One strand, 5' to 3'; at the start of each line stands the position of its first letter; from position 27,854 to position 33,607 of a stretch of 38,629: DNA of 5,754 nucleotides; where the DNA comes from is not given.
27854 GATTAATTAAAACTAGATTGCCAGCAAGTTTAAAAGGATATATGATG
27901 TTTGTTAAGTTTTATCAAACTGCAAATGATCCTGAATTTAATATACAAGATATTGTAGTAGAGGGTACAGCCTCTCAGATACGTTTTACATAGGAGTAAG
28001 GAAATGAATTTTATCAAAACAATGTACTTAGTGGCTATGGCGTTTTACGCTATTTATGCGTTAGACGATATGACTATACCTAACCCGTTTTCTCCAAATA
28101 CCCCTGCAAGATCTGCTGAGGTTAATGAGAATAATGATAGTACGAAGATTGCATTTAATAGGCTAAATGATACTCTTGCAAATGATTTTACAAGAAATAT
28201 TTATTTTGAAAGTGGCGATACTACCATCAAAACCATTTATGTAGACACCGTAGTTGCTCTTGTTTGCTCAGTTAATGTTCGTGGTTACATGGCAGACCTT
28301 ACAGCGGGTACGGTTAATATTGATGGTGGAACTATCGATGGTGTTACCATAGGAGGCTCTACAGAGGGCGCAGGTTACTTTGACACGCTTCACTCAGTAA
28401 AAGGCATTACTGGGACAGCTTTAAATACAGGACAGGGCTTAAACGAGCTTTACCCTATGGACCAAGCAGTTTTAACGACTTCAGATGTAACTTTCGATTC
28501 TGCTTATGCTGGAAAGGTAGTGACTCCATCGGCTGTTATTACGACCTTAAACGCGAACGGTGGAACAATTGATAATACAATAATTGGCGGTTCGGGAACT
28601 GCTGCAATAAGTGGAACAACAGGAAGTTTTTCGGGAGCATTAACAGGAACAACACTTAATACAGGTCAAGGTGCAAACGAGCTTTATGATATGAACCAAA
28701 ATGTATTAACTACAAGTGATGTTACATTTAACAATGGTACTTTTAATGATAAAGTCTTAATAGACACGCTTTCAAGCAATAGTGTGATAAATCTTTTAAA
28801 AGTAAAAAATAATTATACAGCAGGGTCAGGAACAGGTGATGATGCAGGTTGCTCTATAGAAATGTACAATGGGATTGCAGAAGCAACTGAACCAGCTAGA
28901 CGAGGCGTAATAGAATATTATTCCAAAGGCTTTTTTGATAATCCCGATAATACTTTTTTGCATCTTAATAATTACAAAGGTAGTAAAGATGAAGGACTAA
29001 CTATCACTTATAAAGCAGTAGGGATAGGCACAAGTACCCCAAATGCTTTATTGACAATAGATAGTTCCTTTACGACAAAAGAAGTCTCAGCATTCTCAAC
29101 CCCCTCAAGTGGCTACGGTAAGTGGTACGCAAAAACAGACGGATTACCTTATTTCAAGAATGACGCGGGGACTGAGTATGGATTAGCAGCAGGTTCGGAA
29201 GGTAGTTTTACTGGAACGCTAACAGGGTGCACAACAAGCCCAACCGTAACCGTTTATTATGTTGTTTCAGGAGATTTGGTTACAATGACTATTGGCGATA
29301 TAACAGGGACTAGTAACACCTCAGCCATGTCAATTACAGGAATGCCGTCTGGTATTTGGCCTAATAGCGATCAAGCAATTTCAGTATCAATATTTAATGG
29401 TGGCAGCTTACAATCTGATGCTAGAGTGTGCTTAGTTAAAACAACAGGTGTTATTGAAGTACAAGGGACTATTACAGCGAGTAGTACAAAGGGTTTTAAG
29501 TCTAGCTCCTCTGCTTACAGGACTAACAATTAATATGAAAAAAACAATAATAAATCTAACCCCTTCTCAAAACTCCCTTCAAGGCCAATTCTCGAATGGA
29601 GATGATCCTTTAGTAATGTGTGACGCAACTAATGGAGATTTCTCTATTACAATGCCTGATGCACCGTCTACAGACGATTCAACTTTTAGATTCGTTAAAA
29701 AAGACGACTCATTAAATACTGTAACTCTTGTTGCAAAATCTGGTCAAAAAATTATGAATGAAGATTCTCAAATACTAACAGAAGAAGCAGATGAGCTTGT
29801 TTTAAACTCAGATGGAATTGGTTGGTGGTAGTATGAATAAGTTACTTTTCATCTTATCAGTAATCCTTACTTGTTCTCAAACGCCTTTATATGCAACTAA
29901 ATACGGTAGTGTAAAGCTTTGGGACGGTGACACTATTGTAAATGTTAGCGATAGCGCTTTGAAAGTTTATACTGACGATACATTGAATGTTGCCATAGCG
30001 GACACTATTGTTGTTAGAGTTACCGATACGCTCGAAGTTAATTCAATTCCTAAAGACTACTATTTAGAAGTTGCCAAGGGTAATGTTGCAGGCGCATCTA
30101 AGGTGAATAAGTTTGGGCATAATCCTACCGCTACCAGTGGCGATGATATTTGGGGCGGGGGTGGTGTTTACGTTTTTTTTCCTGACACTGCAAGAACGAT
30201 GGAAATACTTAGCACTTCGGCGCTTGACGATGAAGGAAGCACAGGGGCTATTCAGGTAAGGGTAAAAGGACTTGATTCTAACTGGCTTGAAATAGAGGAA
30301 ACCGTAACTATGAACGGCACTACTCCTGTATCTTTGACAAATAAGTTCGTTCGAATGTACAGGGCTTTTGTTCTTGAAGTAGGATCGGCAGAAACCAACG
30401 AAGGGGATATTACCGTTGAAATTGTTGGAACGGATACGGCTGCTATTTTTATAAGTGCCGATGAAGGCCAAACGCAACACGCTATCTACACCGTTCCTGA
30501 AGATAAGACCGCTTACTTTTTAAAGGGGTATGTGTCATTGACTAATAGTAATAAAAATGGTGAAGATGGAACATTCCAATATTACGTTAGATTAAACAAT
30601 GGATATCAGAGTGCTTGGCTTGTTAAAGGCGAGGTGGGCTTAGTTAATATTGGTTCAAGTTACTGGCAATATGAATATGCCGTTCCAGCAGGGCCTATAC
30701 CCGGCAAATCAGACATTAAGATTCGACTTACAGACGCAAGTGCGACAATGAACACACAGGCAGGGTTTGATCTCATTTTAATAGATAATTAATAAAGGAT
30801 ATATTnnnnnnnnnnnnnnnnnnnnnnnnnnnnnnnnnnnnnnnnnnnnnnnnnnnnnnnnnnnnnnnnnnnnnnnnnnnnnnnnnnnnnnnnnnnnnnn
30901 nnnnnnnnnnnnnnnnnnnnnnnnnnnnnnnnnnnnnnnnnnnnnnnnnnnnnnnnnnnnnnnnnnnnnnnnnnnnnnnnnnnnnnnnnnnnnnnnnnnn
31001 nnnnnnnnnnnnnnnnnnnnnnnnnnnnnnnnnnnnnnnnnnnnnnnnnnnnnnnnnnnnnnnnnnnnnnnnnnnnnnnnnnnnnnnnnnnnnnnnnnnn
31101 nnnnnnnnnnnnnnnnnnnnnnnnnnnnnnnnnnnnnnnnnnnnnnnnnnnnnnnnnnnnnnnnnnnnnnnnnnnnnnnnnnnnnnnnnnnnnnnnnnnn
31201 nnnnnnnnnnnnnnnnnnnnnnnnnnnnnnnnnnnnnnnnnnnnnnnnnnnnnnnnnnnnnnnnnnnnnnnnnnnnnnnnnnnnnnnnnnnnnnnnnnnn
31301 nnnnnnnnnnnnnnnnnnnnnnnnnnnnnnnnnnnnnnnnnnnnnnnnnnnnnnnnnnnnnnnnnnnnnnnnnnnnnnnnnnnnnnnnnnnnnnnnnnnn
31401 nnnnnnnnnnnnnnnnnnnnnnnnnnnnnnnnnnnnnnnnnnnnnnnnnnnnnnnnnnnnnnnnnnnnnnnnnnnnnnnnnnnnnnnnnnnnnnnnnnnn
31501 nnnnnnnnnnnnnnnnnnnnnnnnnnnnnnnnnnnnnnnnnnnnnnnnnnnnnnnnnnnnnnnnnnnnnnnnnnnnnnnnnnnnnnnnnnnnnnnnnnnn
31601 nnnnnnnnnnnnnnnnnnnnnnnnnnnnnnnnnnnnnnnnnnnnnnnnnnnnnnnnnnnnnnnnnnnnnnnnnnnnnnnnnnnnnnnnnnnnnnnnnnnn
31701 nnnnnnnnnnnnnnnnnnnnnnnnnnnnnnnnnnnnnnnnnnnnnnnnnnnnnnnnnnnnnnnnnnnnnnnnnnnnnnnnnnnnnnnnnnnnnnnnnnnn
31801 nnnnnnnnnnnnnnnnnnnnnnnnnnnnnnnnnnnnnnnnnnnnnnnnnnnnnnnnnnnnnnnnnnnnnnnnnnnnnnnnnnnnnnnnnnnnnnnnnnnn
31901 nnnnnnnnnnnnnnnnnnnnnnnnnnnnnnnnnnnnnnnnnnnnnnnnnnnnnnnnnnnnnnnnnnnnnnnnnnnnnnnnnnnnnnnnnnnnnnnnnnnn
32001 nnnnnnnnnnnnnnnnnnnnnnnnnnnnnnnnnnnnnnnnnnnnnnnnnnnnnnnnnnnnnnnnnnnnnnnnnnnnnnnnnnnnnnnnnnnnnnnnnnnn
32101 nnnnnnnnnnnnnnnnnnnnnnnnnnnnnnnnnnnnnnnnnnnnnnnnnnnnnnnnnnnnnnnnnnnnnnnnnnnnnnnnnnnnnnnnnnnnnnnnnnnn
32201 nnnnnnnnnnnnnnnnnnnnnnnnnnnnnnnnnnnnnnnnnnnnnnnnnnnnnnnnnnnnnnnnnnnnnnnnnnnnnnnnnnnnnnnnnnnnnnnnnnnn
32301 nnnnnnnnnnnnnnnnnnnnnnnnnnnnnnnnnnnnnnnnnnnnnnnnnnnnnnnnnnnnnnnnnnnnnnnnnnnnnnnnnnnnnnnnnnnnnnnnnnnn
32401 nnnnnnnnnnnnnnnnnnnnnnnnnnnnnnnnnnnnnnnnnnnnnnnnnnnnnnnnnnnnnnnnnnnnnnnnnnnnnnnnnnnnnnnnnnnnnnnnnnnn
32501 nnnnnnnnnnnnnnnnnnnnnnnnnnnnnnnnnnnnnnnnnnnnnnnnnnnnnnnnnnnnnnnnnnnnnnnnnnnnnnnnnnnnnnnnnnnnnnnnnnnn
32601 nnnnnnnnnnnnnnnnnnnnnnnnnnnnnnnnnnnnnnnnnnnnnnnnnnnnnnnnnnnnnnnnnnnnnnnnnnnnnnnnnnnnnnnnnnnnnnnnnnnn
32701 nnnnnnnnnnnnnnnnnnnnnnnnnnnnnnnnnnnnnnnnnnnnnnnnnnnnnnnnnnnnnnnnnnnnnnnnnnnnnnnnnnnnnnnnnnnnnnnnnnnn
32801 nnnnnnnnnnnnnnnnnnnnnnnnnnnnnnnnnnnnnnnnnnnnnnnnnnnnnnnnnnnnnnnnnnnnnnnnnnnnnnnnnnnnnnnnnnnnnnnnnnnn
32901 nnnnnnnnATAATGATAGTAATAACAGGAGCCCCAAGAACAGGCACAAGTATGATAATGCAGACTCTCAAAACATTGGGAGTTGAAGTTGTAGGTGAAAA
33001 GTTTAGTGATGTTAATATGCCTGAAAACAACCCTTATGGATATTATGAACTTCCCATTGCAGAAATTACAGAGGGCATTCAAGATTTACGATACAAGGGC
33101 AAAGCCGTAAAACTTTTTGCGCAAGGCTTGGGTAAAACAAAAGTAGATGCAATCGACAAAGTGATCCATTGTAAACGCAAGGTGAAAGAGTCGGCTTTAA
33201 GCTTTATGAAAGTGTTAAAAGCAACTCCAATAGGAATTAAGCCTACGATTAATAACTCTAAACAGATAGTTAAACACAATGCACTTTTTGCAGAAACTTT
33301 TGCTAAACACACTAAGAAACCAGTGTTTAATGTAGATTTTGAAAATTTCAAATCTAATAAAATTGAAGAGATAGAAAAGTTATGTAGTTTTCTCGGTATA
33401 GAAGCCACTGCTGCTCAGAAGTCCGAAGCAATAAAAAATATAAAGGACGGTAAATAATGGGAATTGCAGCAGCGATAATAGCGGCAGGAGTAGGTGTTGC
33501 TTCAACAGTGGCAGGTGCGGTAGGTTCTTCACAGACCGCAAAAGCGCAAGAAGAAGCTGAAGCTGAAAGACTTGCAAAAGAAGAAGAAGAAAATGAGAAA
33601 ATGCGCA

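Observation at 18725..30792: Sec-signal-bearing proteins interleaved with virion morphogenesis genes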

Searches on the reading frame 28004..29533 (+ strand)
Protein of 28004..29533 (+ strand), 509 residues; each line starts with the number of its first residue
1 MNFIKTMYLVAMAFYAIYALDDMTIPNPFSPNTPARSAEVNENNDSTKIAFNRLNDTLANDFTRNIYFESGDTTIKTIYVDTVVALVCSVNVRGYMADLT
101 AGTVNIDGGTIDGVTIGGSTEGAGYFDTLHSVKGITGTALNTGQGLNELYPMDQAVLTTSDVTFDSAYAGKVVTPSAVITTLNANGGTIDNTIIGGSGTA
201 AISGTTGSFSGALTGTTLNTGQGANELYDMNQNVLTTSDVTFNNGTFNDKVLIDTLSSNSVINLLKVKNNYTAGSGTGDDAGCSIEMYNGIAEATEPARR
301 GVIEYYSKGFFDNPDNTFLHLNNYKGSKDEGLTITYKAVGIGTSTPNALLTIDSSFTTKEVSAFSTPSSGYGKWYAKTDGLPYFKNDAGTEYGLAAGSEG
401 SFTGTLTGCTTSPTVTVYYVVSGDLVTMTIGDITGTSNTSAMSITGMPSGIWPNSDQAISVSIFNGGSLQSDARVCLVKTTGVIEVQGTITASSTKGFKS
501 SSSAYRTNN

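Call 5: search_protein_families(library=phrogs, proteins=[window:28004-29533:+], max_evalue=0.01)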
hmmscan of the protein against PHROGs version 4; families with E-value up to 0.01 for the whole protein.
window:28004-29533:+ (509 aa): 0 families

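Call 7: search_protein_families(library=pfam, proteins=[window:28004-29533:+], max_evalue=0.1)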
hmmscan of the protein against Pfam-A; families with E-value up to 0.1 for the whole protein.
window:28004-29533:+ (509 aa): 0 families

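Call 12: search_dna_similar(query=window:28004-29533:+, collection=phages, mode=protein, max_evalue=0.001)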
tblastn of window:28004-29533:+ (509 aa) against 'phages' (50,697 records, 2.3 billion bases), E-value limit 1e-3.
No match.

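Call 19: find_homologous_proteins(query=window:28004-29533:+)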
Query window:28004-29533:+ (509 aa): 243 proteins with E <= 0.001 among 8000 candidates; the best 120 are listed.
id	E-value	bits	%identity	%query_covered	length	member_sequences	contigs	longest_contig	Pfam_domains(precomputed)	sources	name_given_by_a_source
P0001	0.0e+0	1083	100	99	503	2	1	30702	-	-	-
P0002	1.3e-121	425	47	89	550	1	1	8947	-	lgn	-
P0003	4.9e-37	146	35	23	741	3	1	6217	-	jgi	-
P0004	4.3e-34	136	37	50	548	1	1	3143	-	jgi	jgi:hypothetical protein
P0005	1.3e-28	118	36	29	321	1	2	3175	-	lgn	-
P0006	2.3e-28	117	38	24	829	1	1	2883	-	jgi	-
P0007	5.2e-27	113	38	31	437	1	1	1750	-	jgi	jgi:hypothetical protein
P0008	7.6e-26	109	51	20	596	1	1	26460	-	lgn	-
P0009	3.4e-24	104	34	27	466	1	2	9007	-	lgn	-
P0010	4.7e-24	103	42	23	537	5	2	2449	PF12708.13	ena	-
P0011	7.5e-24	103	50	29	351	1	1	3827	-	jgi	jgi:hypothetical protein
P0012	1.3e-23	102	38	23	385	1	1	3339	-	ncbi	-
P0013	2.6e-23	101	35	32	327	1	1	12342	-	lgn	-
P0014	6.2e-23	99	47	21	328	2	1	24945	PF01281.26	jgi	jgi:hypothetical protein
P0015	7.1e-23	99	64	10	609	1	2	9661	-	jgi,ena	-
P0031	6.7e-18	83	30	51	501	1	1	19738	-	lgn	-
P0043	2.8e-15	74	33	47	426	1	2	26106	-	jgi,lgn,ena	jgi:hypothetical protein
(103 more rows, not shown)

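Call 24: find_encoding_contigs(protein=P0043, flank=10000, max_places=3)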
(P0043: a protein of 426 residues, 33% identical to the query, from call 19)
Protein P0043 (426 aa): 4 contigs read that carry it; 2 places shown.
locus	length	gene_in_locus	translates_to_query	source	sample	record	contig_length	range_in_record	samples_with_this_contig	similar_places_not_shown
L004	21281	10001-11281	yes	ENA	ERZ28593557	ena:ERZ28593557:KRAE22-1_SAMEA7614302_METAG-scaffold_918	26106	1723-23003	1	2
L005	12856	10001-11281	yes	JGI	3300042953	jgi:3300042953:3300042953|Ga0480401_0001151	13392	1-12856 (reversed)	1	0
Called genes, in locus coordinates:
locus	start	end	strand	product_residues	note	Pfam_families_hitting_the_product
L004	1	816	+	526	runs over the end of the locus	PF04466:Terminase_3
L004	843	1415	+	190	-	-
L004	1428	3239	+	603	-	-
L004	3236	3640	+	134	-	-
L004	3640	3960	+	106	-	-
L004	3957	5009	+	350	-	-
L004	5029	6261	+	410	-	PF17236:SU10_MCP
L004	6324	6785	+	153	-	-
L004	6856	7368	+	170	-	-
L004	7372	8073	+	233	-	PF24175:SU10_adaptor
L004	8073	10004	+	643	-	-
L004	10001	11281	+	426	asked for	-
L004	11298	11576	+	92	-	-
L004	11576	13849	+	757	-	-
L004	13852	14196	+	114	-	-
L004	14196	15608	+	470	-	-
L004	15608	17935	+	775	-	-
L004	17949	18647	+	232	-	-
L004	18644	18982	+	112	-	-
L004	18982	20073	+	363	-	-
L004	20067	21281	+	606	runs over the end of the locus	-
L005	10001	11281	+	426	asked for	-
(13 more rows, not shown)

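Call 25: find_encoding_contigs(protein=P0031, flank=10000, max_places=3)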
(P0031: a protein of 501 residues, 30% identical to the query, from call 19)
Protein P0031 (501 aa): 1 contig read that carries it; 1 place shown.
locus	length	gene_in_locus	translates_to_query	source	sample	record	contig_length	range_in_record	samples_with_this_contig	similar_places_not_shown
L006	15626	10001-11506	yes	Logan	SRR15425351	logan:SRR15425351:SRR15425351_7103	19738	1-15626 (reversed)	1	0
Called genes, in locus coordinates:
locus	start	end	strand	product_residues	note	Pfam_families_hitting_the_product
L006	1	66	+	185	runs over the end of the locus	-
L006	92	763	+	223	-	-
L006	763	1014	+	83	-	-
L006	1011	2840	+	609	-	-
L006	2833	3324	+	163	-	-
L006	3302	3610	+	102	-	-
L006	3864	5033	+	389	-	-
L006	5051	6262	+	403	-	PF17236:SU10_MCP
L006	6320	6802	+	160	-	-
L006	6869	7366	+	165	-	-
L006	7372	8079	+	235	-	PF24175:SU10_adaptor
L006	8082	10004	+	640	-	-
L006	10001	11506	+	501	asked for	-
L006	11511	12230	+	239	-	-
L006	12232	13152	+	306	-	PF24996:NANM (faint), PF24681:Kelch_KLHDC2_KLHL20_DRC7, PF25852:DUF6242_C (faint), PF01344:Kelch_1 (faint), PF13415:Beta-prop_FBX42 (weak), PF13964:Beta-prop_Calicin (faint), PF24681:Kelch_KLHDC2_KLHL20_DRC7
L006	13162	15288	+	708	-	-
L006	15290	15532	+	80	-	-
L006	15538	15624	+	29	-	?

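Call 38: search_solved_structures(query=window:28004-29533:+, max_evalue=1)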
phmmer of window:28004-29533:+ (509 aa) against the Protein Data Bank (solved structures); distinct sequences matched with E-value up to 1: 0.

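Call 64: find_encoding_contigs(protein=P0002, flank=10000, max_places=2)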
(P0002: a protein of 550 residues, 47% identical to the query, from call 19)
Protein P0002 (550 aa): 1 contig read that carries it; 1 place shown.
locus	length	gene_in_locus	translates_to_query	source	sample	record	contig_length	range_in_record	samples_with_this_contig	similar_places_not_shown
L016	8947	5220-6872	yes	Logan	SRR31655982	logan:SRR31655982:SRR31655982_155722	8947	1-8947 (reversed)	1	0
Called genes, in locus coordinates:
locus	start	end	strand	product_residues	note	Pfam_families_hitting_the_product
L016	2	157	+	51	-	?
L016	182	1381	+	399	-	PF17236:SU10_MCP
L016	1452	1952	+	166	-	-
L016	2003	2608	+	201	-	-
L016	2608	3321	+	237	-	PF24175:SU10_adaptor (weak)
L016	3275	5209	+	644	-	-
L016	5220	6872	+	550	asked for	-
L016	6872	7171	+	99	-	-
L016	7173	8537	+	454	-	-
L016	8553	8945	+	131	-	?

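Call 65: find_encoding_contigs(protein=P0004, flank=10000, max_places=2)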
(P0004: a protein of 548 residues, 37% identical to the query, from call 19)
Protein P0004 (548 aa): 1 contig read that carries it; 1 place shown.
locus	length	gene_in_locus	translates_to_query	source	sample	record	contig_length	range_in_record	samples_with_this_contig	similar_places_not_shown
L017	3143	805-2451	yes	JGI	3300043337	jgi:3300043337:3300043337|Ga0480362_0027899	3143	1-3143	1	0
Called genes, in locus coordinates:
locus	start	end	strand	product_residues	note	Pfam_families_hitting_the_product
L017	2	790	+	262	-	?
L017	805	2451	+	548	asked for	-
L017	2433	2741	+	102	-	-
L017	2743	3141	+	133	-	?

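Call 88: search_protein_families(library=pfam, proteins=[L016:7173-8537:+, L004:18982-20073:+, L006:92-763:+, L004:10001-11281:+, L006:10001-11506:+, P0004], max_evalue=0.01)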
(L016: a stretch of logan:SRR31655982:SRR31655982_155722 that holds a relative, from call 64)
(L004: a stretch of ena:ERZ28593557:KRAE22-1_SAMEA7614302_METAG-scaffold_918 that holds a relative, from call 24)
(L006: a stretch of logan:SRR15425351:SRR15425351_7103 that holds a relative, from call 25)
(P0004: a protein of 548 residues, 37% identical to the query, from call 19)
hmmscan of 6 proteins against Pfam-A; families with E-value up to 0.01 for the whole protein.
L016:7173-8537:+ (454 aa): 0 families

L004:18982-20073:+ (363 aa): 0 families

L006:92-763:+ (223 aa): 0 families

L004:10001-11281:+ (426 aa): 0 families

L006:10001-11506:+ (501 aa): 0 families

P0004 (548 aa): 0 families

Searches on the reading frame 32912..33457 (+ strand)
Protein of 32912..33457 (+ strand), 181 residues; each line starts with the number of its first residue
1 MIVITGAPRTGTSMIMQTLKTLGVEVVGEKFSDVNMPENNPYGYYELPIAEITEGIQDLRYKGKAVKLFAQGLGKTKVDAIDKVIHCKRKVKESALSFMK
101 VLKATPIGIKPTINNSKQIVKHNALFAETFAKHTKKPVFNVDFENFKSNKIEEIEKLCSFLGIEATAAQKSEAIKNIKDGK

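Call 6: search_protein_families(library=phrogs, proteins=[window:32912-33457:+], max_evalue=0.01)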
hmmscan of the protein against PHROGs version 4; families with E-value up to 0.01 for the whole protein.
window:32912-33457:+ (181 aa): 0 families

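Call 8: search_protein_families(library=pfam, proteins=[window:32912-33457:+], max_evalue=0.1)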
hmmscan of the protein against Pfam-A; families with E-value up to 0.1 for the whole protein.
window:32912-33457:+ (181 aa): 6 families
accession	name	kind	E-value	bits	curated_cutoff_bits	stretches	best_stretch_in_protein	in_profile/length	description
PF13469.12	Sulfotransfer_3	-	2.5e-09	38.2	27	2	83-165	126-214/216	Sulfotransferase family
PF00685.33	Sulfotransfer_1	-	2.9e-08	33.8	22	1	2-175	4-193/255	Sulfotransferase domain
PF17784.7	Sulfotransfer_4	-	0.0058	16.9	22.8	0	2-26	2-26/215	Sulfotransferase domain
PF13521.12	AAA_28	-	0.028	15.1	27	1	2-31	2-32/164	AAA domain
PF09377.16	SBDS_domain_II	-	0.08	13.3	27.2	0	13-110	23-60/62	SBDS protein, domain II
PF13238.12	AAA_18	-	0.099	13.5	29.4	0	2-38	1-39/128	AAA domain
